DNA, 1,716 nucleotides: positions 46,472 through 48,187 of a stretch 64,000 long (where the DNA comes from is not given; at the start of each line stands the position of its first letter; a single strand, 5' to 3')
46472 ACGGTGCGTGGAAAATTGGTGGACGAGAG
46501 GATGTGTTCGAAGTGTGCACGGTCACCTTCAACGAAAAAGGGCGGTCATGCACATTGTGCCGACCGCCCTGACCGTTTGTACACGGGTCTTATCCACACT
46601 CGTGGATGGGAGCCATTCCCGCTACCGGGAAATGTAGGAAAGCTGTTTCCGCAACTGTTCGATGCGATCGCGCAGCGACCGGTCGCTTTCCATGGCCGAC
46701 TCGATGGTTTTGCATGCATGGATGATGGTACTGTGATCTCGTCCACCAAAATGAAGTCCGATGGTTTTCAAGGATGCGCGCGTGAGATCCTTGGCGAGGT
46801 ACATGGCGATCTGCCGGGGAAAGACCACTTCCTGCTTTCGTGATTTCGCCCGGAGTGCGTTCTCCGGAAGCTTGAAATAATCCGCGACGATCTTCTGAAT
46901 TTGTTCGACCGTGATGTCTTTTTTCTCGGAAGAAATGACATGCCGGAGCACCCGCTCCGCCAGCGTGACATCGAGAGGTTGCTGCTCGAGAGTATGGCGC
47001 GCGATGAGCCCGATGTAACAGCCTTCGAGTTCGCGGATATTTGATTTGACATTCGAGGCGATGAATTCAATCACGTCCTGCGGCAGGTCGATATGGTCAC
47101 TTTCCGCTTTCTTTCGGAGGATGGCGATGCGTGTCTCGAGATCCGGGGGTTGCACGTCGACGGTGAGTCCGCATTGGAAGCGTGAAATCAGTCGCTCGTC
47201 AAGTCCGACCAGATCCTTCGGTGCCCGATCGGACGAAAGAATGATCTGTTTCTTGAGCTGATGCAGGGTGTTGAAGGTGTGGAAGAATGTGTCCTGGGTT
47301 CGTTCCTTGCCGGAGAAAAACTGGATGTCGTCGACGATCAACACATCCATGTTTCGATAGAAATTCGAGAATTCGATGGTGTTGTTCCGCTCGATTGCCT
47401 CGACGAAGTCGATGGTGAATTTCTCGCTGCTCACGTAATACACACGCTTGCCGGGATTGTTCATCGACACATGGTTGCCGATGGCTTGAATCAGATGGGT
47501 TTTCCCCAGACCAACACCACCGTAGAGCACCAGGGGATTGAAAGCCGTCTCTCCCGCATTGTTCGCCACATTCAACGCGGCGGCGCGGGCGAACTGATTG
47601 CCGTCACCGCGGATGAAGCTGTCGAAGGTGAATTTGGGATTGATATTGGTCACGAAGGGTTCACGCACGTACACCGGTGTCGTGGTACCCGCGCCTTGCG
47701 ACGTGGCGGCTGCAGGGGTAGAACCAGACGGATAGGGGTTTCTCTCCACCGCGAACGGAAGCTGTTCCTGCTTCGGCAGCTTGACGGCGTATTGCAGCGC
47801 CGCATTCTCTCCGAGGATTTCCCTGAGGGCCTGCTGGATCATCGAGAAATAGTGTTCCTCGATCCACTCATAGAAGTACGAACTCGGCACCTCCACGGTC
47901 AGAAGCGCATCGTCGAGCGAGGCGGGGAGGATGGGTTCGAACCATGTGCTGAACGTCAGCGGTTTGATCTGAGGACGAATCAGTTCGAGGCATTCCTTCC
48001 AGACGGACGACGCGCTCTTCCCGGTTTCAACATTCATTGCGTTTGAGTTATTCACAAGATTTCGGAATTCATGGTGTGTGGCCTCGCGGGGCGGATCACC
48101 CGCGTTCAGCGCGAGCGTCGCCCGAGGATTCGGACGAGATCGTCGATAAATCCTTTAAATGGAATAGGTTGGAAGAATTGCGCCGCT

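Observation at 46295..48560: Candidate bipartite oriC flanking dnaA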

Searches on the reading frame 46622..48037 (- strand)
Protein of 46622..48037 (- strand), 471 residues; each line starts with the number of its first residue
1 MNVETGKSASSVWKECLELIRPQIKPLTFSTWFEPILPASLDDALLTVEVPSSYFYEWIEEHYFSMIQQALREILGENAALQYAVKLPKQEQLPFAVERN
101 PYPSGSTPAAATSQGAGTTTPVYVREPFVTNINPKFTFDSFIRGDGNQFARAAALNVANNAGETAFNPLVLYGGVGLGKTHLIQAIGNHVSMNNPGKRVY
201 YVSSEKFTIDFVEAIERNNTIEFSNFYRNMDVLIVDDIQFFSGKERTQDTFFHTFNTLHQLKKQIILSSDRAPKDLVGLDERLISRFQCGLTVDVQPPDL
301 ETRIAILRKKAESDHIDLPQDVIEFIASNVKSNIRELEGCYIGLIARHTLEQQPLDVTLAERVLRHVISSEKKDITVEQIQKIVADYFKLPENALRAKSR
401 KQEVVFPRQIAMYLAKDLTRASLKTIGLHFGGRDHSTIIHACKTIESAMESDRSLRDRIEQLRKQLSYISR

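Call 8: search_protein_families(library=pfam, proteins=[window:46622-48037:-])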
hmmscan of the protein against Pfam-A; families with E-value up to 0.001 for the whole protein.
window:46622-48037:- (471 aa): 7 families
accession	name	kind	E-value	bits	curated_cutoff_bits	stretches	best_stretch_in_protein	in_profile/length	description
PF00308.24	Bac_DnaA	-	3.1e-67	226.2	23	1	133-294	2-162/162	Bacterial DnaA ATPAse domain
PF08299.17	Bac_DnaA_C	-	4.5e-30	103.9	31.5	1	377-445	1-69/69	Bacterial dnaA protein helix-turn-helix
PF11638.13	DnaA_N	-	1.4e-16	60.3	24.6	1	10-72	1-64/65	DnaA N-terminal domain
PF01695.23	IstB_IS21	-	1.9e-08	34.6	24.1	1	169-270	95-193/238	IstB-like ATP binding protein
PF00004.35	AAA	-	2e-05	25.5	21.2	1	170-288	2-124/131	ATPase family associated with various cellular activities (AAA)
PF01637.24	ATPase_2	-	0.00017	21.9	33.2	1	155-287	8-135/225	ATPase domain predominantly from Archaea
PF22688.2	Hda_lid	-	0.00095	19.5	27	0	302-337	3-38/65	Hda, lid domain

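Call 9: find_related_loci(query=window:46622-48037:-, collection=genome_contigs, flank=6000)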
Query window:46622-48037:- (471 aa) in genome_contigs; peptide patterns used: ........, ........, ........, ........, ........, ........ (x = any residue, [..] = any of these).
600 stretches matched a pattern (row limit reached: there are more); 593 encode a relative of the query (tblastn E <= 1e-3); the best 80 are kept; 80 distinct loci.
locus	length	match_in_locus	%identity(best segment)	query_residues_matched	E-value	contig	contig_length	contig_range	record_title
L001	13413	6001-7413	85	1-471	0e+0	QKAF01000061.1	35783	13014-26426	MAG: Bacteroidetes bacterium isolate SZUA-365 scaffold_2263, whole genome shotgun sequence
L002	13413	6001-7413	84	1-471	0e+0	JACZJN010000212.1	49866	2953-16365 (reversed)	MAG: Bacteroidetes bacterium isolate MAG20 bacteria_1_contig_1503113, whole genome shotgun sequence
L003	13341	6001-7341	52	10-466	3e-166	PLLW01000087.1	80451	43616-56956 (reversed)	MAG: Ignavibacteriales bacterium isolate fen_1302 73.20120800_E3S.45_contig_1741, whole genome shotgun sequence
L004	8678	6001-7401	76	1-469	0e+0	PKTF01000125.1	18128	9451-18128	MAG: Ignavibacteria bacterium isolate BM516 sc_1818, whole genome shotgun sequence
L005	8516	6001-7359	51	4-466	8e-163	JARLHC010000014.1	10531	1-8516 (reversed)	MAG: Ignavibacteriaceae bacterium isolate MAG_BO162 MetaBAT2_Bin_162_Oxic_k141_68107, whole genome shotgun sequence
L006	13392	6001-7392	52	2-469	1e-161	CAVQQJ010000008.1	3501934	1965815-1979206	MAG: uncultured Bacteroidetes bacterium isolate MFD01476.bin.2.182 genome assembly, contig: contig_26507, whole genome s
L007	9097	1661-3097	47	12-471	1e-145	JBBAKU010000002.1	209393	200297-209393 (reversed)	MAG: Aquirufa sp. isolate EUL_045 ctg2-EUL_045, whole genome shotgun sequence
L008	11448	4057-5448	45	9-464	5e-142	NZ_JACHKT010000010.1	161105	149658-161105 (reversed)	Arcicella rosea strain S00070 Ga0436293_10, whole genome shotgun sequence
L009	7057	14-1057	61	119-466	5e-139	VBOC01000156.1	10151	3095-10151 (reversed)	MAG: Ignavibacteria bacterium isolate IN_1 14_0903_13_30cm_scaffold_3523579, whole genome shotgun sequence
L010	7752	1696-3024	45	11-466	3e-129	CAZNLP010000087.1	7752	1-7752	MAG TPA_asm: uncultured Clostridia bacterium isolate binchicken_co218_140 genome assembly, contig: NODE_11520_length_775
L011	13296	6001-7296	43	13-466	1e-128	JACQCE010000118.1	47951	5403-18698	MAG: Nitrospirae bacterium isolate NC_groundwater_960_Pr1_S-0.2um_63_62 Montesol18-Sp2_coassembly_scaffold_982515, whole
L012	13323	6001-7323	43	12-467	1e-128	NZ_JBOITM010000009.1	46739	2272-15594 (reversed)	MAG: Clostridium sp. isolate Enrichment3 NODE_119_length_46739_cov_14.823157, whole genome shotgun sequence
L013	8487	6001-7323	44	12-467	2e-128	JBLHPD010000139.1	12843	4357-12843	MAG: Clostridium sp. isolate 3300055726_101 Ga0535650_0008006, whole genome shotgun sequence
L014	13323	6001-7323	44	10-466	2e-126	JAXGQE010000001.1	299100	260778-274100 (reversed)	MAG: Candidatus Sumerlaeota bacterium isolate AnMBR.bin319 bin319_1, whole genome shotgun sequence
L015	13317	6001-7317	44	10-466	4e-126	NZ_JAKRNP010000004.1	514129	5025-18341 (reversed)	Paenibacillus sp. ACRSA NODE_4_length_514129_cov_21.552104_pilon, whole genome shotgun sequence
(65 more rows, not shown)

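Call 34: find_related_loci(query=window:46622-48037:-, collection=metagenome_contigs, flank=3000)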
Query window:46622-48037:- (471 aa) in metagenome_contigs; peptide patterns used: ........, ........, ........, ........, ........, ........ (x = any residue, [..] = any of these).
600 stretches matched a pattern (row limit reached: there are more); 584 encode a relative of the query (tblastn E <= 1e-3); the best 80 are kept; 80 distinct loci.
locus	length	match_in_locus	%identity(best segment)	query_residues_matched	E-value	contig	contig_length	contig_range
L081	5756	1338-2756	79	1-471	0e+0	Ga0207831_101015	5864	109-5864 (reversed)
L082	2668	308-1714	55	7-468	0e+0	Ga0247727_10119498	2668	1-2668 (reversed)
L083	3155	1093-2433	51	10-466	2e-168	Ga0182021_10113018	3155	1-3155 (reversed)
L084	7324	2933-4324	53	3-470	1e-159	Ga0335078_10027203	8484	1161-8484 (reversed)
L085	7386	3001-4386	47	7-463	2e-148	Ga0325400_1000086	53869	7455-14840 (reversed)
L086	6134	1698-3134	47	12-471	2e-146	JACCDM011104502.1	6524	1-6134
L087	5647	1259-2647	46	9-464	2e-143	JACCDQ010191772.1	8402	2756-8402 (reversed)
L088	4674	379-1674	44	13-466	2e-130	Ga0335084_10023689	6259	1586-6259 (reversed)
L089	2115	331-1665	43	12-469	3e-138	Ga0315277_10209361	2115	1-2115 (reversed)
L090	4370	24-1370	43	4-467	5e-128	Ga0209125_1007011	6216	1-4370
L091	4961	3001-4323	43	12-467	1e-127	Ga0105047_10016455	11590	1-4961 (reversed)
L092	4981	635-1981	43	4-467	2e-127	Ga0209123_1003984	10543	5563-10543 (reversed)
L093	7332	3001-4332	43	1-466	5e-127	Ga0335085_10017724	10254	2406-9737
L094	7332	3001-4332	45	10-466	8e-127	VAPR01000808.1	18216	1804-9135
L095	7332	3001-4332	44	10-466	2e-126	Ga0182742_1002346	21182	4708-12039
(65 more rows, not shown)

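Call 40: search_protein_families(library=pfam, proteins=[L006:2825-4666:-, L006:4909-5292:-, L006:7787-8929:+, L006:8933-10063:+, L006:10380-12434:+, L009:1514-2629:+, L009:2643-3788:+, L003:7702-8097:+, L003:8237-9346:+, L003:4963-5361:-])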
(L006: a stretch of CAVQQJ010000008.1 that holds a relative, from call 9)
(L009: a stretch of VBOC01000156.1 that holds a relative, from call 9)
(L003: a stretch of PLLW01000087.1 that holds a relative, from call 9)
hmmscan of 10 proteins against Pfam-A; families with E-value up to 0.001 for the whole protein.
L006:2825-4666:- (613 aa): 2 families
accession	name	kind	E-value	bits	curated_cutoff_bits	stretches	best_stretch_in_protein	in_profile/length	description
PF02096.25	60KD_IMP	-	2.2e-59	200.5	35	1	388-579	1-163/163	60Kd inner membrane protein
PF14849.12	YidC_periplas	-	9.4e-26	91.8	24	1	96-366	2-276/283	YidC periplasmic domain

L006:4909-5292:- (127 aa): 1 family
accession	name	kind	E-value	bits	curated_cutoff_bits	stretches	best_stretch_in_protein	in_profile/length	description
PF00825.24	Ribonuclease_P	-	1.7e-16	60.6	22.3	1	15-121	9-108/109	Ribonuclease P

L006:7787-8929:+ (380 aa): 3 families
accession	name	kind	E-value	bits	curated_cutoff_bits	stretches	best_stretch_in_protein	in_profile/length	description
PF00712.24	DNA_pol3_beta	-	1.5e-29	103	24.4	1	5-123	1-120/120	DNA polymerase III beta subunit, N-terminal domain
PF02768.20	DNA_pol3_beta_3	-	2.2e-25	89.2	27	1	250-362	3-111/121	DNA polymerase III beta subunit, C-terminal domain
PF02767.21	DNA_pol3_beta_2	-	2.7e-17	63.6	27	1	134-246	2-116/116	DNA polymerase III beta subunit, central domain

L006:8933-10063:+ (376 aa): 6 families
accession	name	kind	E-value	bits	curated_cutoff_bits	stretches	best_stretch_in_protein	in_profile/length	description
PF13476.12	AAA_23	-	5.7e-13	50.4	27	1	5-107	1-94/201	AAA domain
PF02463.25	SMC_N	-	2.5e-12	47.2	40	1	3-345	2-198/220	RecF/RecN/SMC N terminal domain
PF13175.12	AAA_15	-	4.3e-08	33.6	32.1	1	1-71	1-55/374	AAA ATPase domain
PF13304.12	AAA_21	-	5.2e-05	23.9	27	1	25-75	1-61/304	AAA domain, putative AbiEii toxin, Type IV TA system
PF13555.12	AAA_29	-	0.00053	20.1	27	1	4-49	2-48/61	P-loop containing region of AAA domain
PF13514.12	AAA_27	-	0.00068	19.7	22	0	1-85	1-86/206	AAA domain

L006:10380-12434:+ (684 aa): 4 families
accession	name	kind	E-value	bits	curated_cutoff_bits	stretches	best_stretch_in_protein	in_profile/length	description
PF00204.31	DNA_gyraseB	-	3.7e-62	209.3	27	1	267-436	1-172/173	DNA gyrase B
PF00986.26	DNA_gyraseB_C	-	4.1e-29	100.9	29.8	1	613-673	3-63/63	DNA gyrase B subunit, carboxyl terminus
PF01751.28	Toprim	-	1.7e-18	67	23.1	1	465-578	1-95/96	Toprim domain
PF02518.31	HATPase_c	-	2e-16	60.8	26.4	1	81-219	4-108/111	Histidine kinase-, DNA gyrase B-, and HSP90-like ATPase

L009:1514-2629:+ (371 aa): 3 families
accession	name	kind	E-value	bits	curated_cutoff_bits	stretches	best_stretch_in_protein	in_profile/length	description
PF00712.24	DNA_pol3_beta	-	1.2e-31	109.8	24.4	2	1-120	1-120/120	DNA polymerase III beta subunit, N-terminal domain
PF02767.21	DNA_pol3_beta_2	-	6.4e-30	104.2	27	2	130-242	2-116/116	DNA polymerase III beta subunit, central domain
PF02768.20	DNA_pol3_beta_3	-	2.6e-24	85.8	27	1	245-362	2-118/121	DNA polymerase III beta subunit, C-terminal domain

L009:2643-3788:+ (381 aa): 4 families
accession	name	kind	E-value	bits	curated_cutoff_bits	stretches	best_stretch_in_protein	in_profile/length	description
PF02463.25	SMC_N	-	2.9e-15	56.7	40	2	3-46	2-47/220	RecF/RecN/SMC N terminal domain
PF13476.12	AAA_23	-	1.3e-09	39.5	27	1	6-70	2-65/201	AAA domain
PF13175.12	AAA_15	-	3.8e-06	27.2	32.1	1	1-54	1-54/374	AAA ATPase domain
PF13304.12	AAA_21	-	3.1e-05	24.6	27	0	26-343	2-288/304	AAA domain, putative AbiEii toxin, Type IV TA system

L003:7702-8097:+ (131 aa): 0 families

L003:8237-9346:+ (369 aa): 3 families
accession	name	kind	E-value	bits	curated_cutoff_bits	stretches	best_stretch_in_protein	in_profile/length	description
PF02767.21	DNA_pol3_beta_2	-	1.1e-30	106.7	27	1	129-239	2-115/116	DNA polymerase III beta subunit, central domain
PF00712.24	DNA_pol3_beta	-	5.3e-30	104.5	24.4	2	1-119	1-120/120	DNA polymerase III beta subunit, N-terminal domain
PF02768.20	DNA_pol3_beta_3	-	1.3e-22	80.3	27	1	243-366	2-121/121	DNA polymerase III beta subunit, C-terminal domain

L003:4963-5361:- (132 aa): 1 family
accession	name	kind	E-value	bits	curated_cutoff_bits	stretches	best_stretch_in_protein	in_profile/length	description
PF00825.24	Ribonuclease_P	-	2.9e-14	53.5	22.3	1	7-86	2-77/109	Ribonuclease P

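Call 45: search_solved_structures(query=window:46622-48037:-, max_evalue=1e-10, show_alignments=0)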
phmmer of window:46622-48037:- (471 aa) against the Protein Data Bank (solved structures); distinct sequences matched with E-value up to 1e-10: 8.
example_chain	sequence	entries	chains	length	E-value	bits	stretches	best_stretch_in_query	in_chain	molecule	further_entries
8btg_A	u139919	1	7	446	6.6e-121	407.6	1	11-466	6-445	Chromosomal replication initiator protein DnaA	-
8bv3_A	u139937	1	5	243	1.8e-84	287.6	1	132-368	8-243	Chromosomal replication initiator protein DnaA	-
2z4r_A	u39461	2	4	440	5.9e-83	282.5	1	123-465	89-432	Chromosomal replication initiator protein dnaA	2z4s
1l8q_A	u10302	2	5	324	3e-64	220.9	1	132-465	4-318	Chromosomal replication initiator protein dnaA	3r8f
2hcb_A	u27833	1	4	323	3.2e-64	220.8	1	132-465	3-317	Chromosomal replication initiator protein dnaA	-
1j1v_A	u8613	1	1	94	7.3e-20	74.6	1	375-467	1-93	Chromosomal replication initiator protein dnaA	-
3bos_A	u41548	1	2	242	1.3e-11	47.5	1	135-365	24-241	Putative DNA replication factor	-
3sc3_A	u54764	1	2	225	1.4e-11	47.4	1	136-365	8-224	Putative DNA replication regulator Hda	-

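Call 54: find_encoding_contigs(protein=window:46622-48037:-, flank=2000, max_places=4)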
Protein window:46622-48037:- (471 aa): 8 contigs read that carry it; 4 places shown.
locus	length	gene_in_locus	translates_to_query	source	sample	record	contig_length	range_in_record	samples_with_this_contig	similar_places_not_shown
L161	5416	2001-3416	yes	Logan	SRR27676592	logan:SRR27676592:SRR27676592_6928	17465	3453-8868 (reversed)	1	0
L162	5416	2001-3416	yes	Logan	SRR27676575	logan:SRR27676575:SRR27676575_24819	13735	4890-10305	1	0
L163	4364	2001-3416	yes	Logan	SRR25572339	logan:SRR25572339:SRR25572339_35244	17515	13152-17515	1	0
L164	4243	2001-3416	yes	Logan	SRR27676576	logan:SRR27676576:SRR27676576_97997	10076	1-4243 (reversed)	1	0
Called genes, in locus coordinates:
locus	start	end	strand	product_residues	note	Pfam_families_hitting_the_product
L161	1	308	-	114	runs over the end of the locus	PF02410:RsfS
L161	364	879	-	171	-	PF13399:LytR_C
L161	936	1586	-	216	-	-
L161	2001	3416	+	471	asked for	PF11638:DnaA_N, PF00308:Bac_DnaA, PF01695:IstB_IS21, PF00004:AAA (faint), PF08299:Bac_DnaA_C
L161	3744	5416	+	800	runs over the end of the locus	PF08335:GlnD_UR_UTase, PF01842:ACT (faint), PF01966:HD (weak)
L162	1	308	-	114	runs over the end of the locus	PF02410:RsfS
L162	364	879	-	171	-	PF13399:LytR_C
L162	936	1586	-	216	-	-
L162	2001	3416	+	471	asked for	PF11638:DnaA_N, PF00308:Bac_DnaA, PF01695:IstB_IS21, PF00004:AAA (faint), PF08299:Bac_DnaA_C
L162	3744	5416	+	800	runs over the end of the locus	PF08335:GlnD_UR_UTase, PF01842:ACT (faint), PF01966:HD (weak)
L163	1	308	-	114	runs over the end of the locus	PF02410:RsfS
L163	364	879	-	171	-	PF13399:LytR_C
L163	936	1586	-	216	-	-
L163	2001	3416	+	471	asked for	PF11638:DnaA_N, PF00308:Bac_DnaA, PF01695:IstB_IS21, PF00004:AAA (faint), PF08299:Bac_DnaA_C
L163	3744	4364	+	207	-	?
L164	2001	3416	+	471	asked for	PF11638:DnaA_N, PF00308:Bac_DnaA, PF01695:IstB_IS21, PF00004:AAA (faint), PF08299:Bac_DnaA_C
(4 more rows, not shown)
